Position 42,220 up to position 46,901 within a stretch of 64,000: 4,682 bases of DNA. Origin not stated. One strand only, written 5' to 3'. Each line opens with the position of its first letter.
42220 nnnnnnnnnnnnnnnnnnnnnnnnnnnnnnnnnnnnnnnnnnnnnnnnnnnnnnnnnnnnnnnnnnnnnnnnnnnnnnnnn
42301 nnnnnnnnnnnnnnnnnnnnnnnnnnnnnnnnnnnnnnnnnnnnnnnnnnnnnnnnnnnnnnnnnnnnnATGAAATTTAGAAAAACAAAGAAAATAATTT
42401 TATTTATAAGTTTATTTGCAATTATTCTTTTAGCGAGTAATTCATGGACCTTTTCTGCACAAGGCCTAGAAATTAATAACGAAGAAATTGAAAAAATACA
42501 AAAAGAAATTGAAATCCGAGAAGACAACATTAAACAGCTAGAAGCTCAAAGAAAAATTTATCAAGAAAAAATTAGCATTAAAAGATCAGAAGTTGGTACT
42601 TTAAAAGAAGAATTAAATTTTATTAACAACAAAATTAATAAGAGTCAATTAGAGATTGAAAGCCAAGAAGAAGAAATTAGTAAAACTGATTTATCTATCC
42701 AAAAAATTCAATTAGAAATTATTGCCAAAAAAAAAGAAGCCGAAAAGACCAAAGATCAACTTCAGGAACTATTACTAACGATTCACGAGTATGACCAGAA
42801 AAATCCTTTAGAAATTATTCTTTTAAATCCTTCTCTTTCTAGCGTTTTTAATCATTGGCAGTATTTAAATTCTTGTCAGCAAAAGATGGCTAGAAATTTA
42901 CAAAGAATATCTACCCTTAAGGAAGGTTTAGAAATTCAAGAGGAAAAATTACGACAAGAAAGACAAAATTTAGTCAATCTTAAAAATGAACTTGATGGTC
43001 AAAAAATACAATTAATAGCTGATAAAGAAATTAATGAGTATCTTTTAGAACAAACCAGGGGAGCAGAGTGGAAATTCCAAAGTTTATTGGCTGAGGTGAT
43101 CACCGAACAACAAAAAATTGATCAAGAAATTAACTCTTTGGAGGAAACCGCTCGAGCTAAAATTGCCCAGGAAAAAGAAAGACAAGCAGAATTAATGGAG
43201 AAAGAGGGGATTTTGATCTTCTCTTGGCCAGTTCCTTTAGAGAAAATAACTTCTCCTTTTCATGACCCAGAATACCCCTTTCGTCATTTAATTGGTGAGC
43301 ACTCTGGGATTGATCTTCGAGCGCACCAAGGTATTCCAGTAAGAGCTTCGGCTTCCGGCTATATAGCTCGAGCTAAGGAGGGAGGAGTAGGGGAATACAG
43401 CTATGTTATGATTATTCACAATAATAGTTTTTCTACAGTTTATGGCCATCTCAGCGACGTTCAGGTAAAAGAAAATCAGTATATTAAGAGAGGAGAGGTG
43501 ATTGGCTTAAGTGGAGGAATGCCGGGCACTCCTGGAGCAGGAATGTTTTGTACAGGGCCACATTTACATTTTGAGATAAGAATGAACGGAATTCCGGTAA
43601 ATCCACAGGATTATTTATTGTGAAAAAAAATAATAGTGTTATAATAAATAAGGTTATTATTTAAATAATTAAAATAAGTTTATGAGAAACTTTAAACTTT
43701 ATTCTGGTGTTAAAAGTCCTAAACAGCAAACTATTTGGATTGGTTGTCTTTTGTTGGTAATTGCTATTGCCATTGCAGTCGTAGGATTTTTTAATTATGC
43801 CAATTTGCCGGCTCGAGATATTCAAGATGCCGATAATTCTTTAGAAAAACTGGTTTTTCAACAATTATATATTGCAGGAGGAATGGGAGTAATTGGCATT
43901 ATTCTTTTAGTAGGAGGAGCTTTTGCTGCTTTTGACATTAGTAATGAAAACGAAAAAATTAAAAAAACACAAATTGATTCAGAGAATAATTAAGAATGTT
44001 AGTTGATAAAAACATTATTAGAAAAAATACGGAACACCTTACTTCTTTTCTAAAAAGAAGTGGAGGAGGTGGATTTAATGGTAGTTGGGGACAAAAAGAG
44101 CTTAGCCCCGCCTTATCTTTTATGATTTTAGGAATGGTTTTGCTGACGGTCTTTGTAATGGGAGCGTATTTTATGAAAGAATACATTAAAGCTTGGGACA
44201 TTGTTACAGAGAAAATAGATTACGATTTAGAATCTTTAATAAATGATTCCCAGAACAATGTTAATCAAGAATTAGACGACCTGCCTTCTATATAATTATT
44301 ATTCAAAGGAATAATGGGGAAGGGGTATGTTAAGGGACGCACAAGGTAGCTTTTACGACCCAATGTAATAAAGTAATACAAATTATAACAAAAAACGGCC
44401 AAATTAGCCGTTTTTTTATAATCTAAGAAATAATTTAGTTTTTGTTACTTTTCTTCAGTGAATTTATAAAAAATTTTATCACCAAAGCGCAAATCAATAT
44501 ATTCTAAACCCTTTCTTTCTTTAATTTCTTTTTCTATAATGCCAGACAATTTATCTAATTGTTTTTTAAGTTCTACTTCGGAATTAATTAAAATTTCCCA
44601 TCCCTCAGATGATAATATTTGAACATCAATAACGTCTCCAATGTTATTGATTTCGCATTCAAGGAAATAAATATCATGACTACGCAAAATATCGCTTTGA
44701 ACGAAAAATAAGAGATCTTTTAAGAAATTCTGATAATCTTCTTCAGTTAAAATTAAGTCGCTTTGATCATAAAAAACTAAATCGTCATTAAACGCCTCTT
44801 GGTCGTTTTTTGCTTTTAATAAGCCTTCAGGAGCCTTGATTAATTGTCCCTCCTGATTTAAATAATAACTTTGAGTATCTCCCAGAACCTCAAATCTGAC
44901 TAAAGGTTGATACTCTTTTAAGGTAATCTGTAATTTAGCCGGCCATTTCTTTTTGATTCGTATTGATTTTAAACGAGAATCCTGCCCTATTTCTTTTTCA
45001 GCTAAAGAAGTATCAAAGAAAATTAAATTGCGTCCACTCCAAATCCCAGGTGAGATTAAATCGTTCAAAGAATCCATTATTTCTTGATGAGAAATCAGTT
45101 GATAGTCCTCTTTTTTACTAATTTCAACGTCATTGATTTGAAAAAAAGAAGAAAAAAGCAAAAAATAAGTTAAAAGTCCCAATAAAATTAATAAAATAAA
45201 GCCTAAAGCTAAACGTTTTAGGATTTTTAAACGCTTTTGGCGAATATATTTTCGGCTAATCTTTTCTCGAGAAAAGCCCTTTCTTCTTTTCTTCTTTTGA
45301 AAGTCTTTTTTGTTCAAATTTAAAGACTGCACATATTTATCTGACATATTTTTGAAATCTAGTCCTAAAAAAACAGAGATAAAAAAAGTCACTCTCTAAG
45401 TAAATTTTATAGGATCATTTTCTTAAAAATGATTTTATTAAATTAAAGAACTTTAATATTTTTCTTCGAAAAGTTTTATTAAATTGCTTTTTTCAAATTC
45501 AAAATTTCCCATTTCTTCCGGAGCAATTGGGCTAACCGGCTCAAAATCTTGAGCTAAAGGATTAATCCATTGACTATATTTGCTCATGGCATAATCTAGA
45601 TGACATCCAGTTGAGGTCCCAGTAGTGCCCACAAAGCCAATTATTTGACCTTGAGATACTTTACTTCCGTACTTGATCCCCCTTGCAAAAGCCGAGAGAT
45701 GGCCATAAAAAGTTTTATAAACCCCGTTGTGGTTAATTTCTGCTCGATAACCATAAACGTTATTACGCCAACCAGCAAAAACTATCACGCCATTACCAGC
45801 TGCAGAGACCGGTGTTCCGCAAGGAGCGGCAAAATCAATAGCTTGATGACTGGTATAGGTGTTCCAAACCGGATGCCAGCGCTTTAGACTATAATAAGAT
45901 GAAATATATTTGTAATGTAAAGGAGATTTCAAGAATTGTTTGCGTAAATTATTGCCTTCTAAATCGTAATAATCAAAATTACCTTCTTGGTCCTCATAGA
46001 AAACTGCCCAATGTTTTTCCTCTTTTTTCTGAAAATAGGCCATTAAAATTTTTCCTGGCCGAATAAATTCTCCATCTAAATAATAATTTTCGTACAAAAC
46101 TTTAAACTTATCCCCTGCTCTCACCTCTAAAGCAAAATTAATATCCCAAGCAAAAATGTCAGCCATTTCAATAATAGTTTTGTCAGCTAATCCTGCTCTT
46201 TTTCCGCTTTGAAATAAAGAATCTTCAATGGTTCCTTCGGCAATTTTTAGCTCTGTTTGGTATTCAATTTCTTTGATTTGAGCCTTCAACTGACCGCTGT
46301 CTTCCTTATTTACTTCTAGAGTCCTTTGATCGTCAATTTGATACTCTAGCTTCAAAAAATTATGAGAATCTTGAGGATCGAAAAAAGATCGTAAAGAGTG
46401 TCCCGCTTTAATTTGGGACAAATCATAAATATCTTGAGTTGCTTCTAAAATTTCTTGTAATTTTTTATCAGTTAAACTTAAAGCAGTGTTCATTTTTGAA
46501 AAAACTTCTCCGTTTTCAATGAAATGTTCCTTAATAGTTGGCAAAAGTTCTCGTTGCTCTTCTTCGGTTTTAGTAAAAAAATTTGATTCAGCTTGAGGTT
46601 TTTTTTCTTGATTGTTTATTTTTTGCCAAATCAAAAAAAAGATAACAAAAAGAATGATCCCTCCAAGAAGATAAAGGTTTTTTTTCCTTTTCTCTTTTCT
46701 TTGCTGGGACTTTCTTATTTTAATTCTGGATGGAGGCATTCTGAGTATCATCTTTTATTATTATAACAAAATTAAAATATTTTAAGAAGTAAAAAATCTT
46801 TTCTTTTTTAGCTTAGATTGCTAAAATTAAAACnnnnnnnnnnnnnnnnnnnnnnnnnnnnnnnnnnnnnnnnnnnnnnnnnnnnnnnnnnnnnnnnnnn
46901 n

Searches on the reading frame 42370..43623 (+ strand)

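Call 68: search_protein_families(library=pfam, proteins=[window:42370-43623:+], max_evalue=0.00001)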
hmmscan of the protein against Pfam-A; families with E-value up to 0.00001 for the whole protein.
window:42370-43623:+ (417 aa): 1 family
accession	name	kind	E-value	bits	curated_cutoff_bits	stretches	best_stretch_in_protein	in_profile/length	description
PF01551.29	Peptidase_M23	-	5.9e-25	87.7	28.7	1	310-412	2-96/96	Peptidase family M23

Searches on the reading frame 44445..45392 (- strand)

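Call 68: search_protein_families(library=pfam, proteins=[window:44445-45392:-], max_evalue=0.00001)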
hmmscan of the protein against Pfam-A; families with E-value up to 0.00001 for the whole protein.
window:44445-45392:- (315 aa): 1 family
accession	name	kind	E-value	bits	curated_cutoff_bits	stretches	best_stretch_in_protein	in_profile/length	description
PF08478.15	POTRA_1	-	2.1e-07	31.6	23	1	98-161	12-69/69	POTRA domain, FtsQ-type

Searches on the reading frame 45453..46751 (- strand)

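Call 68: search_protein_families(library=pfam, proteins=[window:45453-46751:-], max_evalue=0.00001)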
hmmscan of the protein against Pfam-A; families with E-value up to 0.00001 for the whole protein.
window:45453-46751:- (432 aa): 2 families
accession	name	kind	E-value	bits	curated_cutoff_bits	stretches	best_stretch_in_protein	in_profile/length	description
PF01551.29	Peptidase_M23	-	5.6e-26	91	28.7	1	301-398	2-96/96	Peptidase family M23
PF19425.4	Csd3_N2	-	2.4e-11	44.1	27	1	169-285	7-118/122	Csd3 second domain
